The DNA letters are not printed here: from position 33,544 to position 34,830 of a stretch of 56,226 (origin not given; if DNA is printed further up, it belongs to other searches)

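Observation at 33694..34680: Class-3-type (Ala1 / W-C-T) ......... intein splitting the active site of an HTH-metallophosphoesterase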

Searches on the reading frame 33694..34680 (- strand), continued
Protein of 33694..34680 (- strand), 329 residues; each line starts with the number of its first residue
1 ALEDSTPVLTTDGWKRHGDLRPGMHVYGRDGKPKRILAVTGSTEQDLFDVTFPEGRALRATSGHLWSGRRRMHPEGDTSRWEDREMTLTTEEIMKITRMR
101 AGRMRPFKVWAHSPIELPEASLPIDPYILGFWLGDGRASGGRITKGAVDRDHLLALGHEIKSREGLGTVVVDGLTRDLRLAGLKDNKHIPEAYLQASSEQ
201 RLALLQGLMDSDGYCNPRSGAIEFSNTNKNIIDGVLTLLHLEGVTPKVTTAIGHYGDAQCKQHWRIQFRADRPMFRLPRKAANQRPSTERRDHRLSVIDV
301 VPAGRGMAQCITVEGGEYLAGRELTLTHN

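Call 61: fold_search(model_id=the predicted structure, library=pdb)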
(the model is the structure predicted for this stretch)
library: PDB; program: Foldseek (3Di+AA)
matches with E <= 10: 403; with E <= 0.001: 60
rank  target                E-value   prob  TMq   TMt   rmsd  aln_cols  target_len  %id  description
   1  1ef0_A                9.5e-20  1.00  0.73  0.58   8.4       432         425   15  CRYSTAL STRUCTURE OF PI-SCEI MINIPRECURSOR (released 2000-06-07)
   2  1vde_B                2.6e-19  1.00  0.72  0.57   8.4       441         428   15  PI-SCEI, A HOMING ENDONUCLEASE WITH PROTEIN SPLICING ACTIVITY (released 1998-04-08)
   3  1dfa                  2.9e-18  1.00  0.75  0.63   5.9       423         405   15  CRYSTAL STRUCTURE OF PI-SCEI IN C2 SPACE GROUP (released 1999-12-08)
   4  1vde_A                3.7e-18  1.00  0.72  0.56   8.3       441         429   14  PI-SCEI, A HOMING ENDONUCLEASE WITH PROTEIN SPLICING ACTIVITY (released 1998-04-08)
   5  7qsu                  1.4e-17  1.00  0.59  0.55   6.6       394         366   16  Crystal structure of homing endonuclease-associated TliVMA intein (C1A, d333-339) (released 2022-03-30)
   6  1jva_A                4.3e-17  1.00  0.68  0.54   9.8       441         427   15  CRYSTAL STRUCTURE OF THE VMA1-DERIVED ENDONUCLEASE BEARING THE N AND C EXTEIN PROPEPTIDES (released 2002-08-29)
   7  1um2_B                1.0e-16  1.00  0.68  0.55   9.6       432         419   15  Crystal Structure of the Vma1-Derived Endonuclease with the Ligated Extein Segment (released 2004-09-22)
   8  1jva_B                1.3e-16  1.00  0.71  0.55   9.6       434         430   13  CRYSTAL STRUCTURE OF THE VMA1-DERIVED ENDONUCLEASE BEARING THE N AND C EXTEIN PROPEPTIDES (released 2002-08-29)
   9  1lws_A                1.6e-16  1.00  0.70  0.56   8.7       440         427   15  Crystal structure of the intein homing endonuclease PI-SceI bound to its recognition sequence (released 2002-09-27)
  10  1lwt_A                7.5e-16  1.00  0.72  0.55   9.6       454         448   14  Crystal structure of the intein homing endonuclease PI-SceI bound to its substrate DNA (Ca2+ free) (released 2002-09-27)
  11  7qss                  9.6e-16  1.00  0.58  0.47   9.2       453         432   15  Crystal structure of homing endonuclease-associated TliVMA intein (C1A) (released 2022-03-30)
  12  1um2_A                1.7e-15  1.00  0.68  0.55  10.2       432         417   14  Crystal Structure of the Vma1-Derived Endonuclease with the Ligated Extein Segment (released 2004-09-22)
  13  1ef0_B                3.4e-15  1.00  0.67  0.57   8.7       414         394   17  CRYSTAL STRUCTURE OF PI-SCEI MINIPRECURSOR (released 2000-06-07)
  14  7qst                  1.3e-14  1.00  0.57  0.52   9.0       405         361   16  Crystal structure of homing endonuclease-associated PhoVMA intein (C1A) (released 2022-03-30)
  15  1dq3                  1.8e-11  1.00  0.64  0.49   6.0       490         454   11  CRYSTAL STRUCTURE OF AN ARCHAEAL INTEIN-ENCODED HOMING ENDONUCLEASE PI-PFUI (released 2000-07-05)
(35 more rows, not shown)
